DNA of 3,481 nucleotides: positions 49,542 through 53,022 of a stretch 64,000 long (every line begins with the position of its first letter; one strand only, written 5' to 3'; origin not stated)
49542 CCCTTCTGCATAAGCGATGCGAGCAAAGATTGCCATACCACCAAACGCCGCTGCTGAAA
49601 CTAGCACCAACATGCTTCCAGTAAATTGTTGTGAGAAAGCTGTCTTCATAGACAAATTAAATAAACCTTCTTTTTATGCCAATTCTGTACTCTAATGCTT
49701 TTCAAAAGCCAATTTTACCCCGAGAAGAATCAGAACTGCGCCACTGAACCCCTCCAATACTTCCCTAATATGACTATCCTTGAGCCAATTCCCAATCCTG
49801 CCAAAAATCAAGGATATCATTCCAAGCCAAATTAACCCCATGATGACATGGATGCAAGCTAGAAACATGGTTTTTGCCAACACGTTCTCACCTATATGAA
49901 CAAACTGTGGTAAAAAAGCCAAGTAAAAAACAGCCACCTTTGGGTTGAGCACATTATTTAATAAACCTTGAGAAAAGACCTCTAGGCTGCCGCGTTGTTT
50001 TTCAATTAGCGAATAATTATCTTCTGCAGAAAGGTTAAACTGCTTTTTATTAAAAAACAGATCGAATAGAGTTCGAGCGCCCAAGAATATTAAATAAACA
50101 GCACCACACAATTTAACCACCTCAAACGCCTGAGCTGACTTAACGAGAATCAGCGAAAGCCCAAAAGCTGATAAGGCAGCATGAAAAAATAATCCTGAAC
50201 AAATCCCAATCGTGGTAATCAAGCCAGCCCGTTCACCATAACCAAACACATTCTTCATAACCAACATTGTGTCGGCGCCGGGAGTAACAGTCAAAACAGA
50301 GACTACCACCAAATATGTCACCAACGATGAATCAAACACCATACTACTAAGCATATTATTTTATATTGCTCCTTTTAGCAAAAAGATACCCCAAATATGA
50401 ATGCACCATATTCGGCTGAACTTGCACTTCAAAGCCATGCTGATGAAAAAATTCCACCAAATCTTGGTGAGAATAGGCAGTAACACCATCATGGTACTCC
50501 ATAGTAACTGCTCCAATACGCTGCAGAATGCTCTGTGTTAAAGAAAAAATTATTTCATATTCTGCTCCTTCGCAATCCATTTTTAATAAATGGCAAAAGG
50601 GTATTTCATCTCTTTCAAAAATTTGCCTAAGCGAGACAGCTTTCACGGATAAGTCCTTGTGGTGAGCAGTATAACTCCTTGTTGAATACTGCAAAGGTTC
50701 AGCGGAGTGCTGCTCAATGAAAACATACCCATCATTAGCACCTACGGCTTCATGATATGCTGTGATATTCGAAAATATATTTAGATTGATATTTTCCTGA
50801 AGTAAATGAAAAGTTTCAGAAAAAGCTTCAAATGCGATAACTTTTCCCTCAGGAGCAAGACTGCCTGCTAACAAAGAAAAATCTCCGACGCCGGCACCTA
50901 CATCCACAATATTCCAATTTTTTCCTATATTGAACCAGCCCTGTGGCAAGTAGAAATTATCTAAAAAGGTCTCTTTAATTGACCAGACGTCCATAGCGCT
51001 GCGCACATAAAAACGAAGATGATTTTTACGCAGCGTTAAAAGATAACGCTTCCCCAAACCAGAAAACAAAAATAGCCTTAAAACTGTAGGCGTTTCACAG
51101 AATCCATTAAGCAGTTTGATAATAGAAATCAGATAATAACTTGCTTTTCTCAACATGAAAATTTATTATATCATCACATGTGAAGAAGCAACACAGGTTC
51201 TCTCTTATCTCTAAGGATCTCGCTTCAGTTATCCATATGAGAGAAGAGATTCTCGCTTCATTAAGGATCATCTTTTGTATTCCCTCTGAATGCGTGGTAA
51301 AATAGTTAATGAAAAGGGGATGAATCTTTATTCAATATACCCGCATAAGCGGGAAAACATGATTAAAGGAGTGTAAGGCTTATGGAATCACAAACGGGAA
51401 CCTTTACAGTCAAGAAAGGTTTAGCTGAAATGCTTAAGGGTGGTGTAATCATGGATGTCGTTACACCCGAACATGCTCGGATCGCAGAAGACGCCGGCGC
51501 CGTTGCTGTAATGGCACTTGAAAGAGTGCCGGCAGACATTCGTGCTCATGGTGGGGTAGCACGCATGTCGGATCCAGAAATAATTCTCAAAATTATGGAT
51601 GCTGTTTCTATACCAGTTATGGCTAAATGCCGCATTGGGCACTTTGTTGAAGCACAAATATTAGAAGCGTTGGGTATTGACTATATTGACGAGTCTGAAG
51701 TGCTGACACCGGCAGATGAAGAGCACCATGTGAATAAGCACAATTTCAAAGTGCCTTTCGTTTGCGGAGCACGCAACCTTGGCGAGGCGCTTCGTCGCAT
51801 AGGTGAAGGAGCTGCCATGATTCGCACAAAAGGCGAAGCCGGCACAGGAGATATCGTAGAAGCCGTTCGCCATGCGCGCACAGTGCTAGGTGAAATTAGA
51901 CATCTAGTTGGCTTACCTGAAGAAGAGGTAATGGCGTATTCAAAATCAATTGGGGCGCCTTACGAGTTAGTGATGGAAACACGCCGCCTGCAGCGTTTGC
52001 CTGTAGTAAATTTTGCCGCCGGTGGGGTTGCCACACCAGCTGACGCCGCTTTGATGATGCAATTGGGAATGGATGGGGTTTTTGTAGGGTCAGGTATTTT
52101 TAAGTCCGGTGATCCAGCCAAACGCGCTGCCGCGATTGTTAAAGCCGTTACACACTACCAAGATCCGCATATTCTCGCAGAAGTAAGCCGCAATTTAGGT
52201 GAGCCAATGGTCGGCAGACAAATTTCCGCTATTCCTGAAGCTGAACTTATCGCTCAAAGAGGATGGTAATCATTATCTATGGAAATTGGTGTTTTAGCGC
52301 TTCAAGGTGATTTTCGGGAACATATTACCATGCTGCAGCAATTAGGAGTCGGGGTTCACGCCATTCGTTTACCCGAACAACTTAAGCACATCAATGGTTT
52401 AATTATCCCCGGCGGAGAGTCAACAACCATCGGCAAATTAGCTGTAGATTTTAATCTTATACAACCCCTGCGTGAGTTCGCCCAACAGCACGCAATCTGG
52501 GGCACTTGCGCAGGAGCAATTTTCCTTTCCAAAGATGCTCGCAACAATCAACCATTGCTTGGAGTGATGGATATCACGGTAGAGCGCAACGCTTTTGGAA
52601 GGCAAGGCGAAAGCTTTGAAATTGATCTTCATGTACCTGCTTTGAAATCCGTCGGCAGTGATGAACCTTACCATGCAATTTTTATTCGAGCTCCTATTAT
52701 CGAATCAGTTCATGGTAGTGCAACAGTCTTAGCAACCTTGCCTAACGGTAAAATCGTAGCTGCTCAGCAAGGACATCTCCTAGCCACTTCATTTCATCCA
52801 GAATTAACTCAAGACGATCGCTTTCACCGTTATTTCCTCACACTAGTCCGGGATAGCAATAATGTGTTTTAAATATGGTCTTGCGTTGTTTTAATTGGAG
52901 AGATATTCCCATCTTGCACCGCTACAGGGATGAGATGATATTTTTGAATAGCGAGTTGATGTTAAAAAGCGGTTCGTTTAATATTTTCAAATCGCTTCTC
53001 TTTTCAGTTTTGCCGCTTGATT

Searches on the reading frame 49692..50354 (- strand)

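Call 62: search_protein_families(library=pfam, proteins=[window:49692-50354:-], max_evalue=0.00001)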
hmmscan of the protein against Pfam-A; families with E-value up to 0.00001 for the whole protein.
window:49692-50354:- (220 aa): 1 family
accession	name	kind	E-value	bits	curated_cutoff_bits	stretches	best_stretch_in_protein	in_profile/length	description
PF01810.24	LysE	-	3.4e-31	108.7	25.6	1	20-218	2-192/193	LysE type translocator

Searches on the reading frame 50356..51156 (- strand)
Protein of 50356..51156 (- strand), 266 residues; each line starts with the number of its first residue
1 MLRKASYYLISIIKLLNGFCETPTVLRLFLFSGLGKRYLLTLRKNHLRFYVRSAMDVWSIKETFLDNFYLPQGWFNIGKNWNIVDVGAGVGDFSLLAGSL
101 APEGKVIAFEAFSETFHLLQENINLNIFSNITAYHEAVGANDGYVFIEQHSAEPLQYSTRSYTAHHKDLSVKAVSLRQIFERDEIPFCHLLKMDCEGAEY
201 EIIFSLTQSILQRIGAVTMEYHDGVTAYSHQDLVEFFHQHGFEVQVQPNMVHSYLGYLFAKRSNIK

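Call 62: search_protein_families(library=pfam, proteins=[window:50356-51156:-], max_evalue=0.00001)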
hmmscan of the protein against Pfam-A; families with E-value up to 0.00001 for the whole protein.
window:50356-51156:- (266 aa): 3 families
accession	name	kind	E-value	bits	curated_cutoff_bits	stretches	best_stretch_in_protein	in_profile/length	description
PF05050.19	Methyltransf_21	-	2.3e-16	60.9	22.7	1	85-243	1-172/173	Methyltransferase FkbM domain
PF05575.17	V_cholerae_RfbT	-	6.1e-06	26.2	27.9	1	82-206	82-210/286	Vibrio cholerae RfbT protein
PF02475.24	TRM5-TYW2_MTfase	-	6.5e-06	26.6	28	0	79-132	36-89/164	TRM5/TYW2 methyltransferase domain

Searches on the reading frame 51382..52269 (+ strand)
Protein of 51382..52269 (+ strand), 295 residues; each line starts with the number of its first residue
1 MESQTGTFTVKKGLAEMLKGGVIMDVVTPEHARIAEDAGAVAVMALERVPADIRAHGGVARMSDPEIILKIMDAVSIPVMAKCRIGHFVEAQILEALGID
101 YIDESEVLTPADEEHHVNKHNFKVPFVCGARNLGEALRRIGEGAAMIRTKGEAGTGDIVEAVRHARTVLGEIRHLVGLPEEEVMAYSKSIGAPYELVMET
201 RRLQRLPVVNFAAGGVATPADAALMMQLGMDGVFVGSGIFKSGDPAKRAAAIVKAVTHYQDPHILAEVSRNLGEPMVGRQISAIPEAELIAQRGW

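Call 63: search_protein_families(library=pfam, proteins=[window:51382-52269:+], max_evalue=0.00001)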
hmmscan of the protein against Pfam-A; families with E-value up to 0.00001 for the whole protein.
window:51382-52269:+ (295 aa): 2 families
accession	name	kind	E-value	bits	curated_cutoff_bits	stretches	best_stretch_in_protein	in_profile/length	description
PF01680.23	SOR_SNZ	-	1.8e-109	364.8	27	1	8-213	2-207/207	SOR/SNZ family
PF05690.20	ThiG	-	1.3e-09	38.2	23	1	201-257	172-225/247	Thiazole biosynthesis protein ThiG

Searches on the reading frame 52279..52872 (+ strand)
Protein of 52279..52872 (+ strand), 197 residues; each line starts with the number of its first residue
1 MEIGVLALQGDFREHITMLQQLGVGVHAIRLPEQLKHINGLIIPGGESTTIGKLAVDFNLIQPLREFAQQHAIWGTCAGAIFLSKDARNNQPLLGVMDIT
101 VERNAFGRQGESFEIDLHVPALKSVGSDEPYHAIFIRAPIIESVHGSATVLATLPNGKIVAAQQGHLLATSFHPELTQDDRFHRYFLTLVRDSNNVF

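Call 63: search_protein_families(library=pfam, proteins=[window:52279-52872:+], max_evalue=0.00001)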
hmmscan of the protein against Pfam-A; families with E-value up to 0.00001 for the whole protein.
window:52279-52872:+ (197 aa): 1 family
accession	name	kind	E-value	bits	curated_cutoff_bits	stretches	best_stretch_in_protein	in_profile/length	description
PF01174.25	SNO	-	1.3e-57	195.2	27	1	5-188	1-184/188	SNO glutamine amidotransferase family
